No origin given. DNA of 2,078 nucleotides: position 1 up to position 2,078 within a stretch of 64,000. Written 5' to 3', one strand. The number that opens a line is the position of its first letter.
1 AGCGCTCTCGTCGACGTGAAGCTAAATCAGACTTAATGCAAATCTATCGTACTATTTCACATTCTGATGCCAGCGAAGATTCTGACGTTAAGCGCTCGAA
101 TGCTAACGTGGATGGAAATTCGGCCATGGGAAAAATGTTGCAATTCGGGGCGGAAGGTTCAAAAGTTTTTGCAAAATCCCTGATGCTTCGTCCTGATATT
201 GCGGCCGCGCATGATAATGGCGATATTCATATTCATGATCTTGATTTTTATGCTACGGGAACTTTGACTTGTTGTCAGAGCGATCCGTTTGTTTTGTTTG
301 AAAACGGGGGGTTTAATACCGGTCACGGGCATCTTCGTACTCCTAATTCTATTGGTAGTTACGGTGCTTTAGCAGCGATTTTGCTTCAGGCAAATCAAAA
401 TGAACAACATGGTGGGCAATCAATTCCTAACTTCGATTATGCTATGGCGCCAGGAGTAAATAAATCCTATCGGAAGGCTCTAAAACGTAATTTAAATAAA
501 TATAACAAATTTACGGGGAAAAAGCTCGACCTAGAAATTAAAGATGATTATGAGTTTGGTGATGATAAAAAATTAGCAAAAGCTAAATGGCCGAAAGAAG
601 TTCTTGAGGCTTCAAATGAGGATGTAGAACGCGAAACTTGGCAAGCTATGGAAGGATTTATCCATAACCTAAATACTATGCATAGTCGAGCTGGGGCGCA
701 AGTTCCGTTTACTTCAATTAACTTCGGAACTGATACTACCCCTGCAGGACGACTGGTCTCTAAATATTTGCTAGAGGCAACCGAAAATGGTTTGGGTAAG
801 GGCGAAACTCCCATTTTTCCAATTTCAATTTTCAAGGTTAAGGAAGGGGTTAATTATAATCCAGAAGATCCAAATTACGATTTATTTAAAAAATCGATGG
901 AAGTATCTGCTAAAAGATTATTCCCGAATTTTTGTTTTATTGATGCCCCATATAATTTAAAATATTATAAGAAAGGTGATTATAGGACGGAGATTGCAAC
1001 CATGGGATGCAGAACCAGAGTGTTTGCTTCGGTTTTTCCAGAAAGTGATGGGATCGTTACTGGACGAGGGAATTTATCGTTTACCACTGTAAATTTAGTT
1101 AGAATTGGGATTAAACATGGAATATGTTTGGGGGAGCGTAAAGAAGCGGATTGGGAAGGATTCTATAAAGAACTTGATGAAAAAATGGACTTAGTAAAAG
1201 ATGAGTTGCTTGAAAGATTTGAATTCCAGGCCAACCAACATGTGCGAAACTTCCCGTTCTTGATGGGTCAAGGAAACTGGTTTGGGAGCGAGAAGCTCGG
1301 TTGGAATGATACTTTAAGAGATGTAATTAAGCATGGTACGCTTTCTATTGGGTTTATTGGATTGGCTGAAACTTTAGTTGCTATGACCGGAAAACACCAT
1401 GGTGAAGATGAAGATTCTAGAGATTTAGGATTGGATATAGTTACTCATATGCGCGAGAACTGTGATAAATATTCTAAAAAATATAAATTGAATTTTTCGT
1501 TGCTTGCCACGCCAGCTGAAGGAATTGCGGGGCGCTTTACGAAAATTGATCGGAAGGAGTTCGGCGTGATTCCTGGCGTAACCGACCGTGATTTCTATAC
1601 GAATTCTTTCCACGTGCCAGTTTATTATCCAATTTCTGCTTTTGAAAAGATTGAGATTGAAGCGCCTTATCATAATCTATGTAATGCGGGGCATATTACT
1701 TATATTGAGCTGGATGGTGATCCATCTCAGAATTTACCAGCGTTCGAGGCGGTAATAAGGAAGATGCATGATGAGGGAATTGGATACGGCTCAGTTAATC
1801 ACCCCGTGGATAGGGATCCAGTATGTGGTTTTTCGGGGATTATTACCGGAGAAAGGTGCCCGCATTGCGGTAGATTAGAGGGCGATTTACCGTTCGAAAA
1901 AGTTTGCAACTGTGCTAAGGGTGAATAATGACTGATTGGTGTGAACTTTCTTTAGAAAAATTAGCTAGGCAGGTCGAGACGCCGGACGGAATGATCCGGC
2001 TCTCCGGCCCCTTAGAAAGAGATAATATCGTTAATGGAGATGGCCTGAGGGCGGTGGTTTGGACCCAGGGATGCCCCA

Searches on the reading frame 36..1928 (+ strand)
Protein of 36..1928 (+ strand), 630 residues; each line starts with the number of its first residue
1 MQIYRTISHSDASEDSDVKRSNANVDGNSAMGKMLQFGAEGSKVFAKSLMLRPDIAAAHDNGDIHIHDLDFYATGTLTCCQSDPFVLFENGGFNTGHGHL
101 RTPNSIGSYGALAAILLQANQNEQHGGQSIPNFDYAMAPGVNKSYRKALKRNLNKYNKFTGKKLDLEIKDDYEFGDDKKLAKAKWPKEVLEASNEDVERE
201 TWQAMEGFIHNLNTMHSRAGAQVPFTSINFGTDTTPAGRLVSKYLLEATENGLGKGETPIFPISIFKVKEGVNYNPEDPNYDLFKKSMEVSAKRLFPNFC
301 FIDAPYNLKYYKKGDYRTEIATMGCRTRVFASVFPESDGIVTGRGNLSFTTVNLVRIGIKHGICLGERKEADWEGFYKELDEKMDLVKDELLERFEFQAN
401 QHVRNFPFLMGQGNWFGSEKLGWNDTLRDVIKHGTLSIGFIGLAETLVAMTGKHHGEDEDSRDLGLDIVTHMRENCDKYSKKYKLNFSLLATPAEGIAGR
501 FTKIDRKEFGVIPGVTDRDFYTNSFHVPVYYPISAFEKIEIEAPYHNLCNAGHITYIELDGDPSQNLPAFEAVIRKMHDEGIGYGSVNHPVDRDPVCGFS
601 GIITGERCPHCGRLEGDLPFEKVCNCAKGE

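Call 85: list_cluster_members(proteins=[window:36-1928:+, window:3301-6543:+, window:14580-16037:+, window:18939-20465:-, window:60116-61471:+, window:53890-55662:+, window:42570-44747:+, window:44749-45768:+, window:36340-36906:+, window:49919-51262:+])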
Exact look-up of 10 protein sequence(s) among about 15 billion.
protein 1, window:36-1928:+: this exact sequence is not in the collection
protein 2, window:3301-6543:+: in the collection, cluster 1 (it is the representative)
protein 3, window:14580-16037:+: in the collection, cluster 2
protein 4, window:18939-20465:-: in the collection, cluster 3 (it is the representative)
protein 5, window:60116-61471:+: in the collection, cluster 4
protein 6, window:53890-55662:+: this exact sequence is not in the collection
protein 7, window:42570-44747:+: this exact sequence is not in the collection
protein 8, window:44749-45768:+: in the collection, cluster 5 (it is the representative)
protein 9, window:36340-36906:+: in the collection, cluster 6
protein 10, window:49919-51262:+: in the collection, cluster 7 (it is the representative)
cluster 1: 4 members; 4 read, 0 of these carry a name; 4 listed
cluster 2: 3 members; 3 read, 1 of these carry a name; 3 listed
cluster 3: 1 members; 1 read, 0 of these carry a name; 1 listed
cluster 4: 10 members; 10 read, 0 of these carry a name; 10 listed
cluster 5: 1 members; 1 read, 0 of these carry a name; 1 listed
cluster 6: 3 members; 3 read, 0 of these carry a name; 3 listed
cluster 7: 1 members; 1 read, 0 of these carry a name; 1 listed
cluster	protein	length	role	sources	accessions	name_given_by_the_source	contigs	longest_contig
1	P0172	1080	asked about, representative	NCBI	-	-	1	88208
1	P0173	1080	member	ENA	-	-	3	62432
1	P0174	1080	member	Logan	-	-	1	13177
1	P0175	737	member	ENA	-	-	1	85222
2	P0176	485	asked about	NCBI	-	-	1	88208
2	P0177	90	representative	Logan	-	-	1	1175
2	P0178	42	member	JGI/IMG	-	hypothetical protein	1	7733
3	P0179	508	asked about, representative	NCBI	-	-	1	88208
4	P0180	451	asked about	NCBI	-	-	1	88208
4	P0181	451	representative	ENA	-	-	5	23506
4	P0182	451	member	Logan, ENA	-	-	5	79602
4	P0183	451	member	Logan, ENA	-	-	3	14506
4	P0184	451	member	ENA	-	-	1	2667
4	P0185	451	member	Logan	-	-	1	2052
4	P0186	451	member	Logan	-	-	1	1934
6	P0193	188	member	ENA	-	-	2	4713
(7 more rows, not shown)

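Call 87: find_encoding_contigs(protein=P0193, flank=6000, max_places=4)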
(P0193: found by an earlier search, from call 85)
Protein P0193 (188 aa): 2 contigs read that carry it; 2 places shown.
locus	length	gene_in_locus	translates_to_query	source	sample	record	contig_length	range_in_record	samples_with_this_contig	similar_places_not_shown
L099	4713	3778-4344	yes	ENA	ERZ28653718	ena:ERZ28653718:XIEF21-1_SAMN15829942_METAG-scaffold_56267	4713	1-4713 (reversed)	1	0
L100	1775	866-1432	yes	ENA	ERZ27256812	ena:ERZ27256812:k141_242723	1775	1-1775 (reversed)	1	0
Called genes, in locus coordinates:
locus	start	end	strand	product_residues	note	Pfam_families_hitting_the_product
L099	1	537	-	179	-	?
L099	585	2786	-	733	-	PF07638:Sigma70_ECF, PF04542:Sigma70_r2, PF04545:Sigma70_r4, PF08281:Sigma70_r4_2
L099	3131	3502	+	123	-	-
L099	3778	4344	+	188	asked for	PF00589:Phage_integrase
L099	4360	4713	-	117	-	?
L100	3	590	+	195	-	?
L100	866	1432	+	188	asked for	PF00589:Phage_integrase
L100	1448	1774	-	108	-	?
